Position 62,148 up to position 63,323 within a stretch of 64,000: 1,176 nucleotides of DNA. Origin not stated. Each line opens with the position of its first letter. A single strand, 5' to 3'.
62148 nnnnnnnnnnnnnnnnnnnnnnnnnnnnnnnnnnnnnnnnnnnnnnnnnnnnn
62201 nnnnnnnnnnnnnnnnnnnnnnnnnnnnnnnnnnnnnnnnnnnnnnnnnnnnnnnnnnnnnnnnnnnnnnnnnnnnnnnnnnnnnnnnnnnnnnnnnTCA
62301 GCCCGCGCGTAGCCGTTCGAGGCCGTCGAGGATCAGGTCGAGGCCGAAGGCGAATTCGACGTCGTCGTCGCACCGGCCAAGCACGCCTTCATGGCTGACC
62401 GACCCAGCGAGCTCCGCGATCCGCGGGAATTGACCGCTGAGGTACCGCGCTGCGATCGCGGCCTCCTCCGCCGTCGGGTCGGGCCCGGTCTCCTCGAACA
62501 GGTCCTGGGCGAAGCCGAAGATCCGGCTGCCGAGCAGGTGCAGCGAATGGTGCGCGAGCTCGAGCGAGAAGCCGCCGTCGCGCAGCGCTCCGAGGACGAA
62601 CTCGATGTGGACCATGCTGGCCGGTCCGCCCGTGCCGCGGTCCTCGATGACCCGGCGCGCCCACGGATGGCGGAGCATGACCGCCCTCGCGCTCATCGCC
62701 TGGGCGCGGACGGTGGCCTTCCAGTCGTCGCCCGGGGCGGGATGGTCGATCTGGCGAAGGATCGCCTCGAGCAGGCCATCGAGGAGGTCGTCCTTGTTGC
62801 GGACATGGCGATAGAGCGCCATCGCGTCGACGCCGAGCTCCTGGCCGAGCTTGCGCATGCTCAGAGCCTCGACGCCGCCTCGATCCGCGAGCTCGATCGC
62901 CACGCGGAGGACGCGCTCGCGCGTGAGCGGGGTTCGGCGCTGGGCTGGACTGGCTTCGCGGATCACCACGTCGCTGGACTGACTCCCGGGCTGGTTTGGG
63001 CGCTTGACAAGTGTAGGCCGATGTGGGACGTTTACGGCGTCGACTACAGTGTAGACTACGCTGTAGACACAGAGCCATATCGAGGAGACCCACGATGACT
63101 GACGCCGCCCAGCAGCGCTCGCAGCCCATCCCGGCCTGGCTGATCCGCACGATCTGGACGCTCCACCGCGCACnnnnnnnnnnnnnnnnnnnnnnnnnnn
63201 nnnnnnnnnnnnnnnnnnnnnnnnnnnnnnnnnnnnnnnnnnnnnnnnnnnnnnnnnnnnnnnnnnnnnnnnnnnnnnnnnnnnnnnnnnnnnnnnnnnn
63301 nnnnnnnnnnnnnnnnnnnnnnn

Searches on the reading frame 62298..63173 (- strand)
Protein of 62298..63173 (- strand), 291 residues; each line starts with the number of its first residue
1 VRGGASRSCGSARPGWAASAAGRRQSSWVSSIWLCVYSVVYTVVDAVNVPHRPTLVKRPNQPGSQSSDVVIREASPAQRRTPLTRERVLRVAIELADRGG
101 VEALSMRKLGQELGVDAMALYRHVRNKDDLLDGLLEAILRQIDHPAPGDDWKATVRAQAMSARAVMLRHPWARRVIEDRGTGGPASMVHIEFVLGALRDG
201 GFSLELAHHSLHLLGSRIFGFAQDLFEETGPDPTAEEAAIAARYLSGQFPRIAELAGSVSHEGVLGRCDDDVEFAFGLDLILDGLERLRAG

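Call 56: search_protein_families(library=pfam, proteins=[window:62298-63173:-], max_evalue=0.001)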
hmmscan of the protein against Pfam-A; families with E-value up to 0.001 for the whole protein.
window:62298-63173:- (291 aa): 2 families
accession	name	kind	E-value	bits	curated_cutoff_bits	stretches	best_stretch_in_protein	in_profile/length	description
PF02909.22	TetR_C_1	-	5.4e-20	72.2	21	1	145-287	2-144/146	Tetracyclin repressor-like, C-terminal domain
PF00440.29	TetR_N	-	1.6e-10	41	24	1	89-132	2-45/47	Bacterial regulatory proteins, tetR family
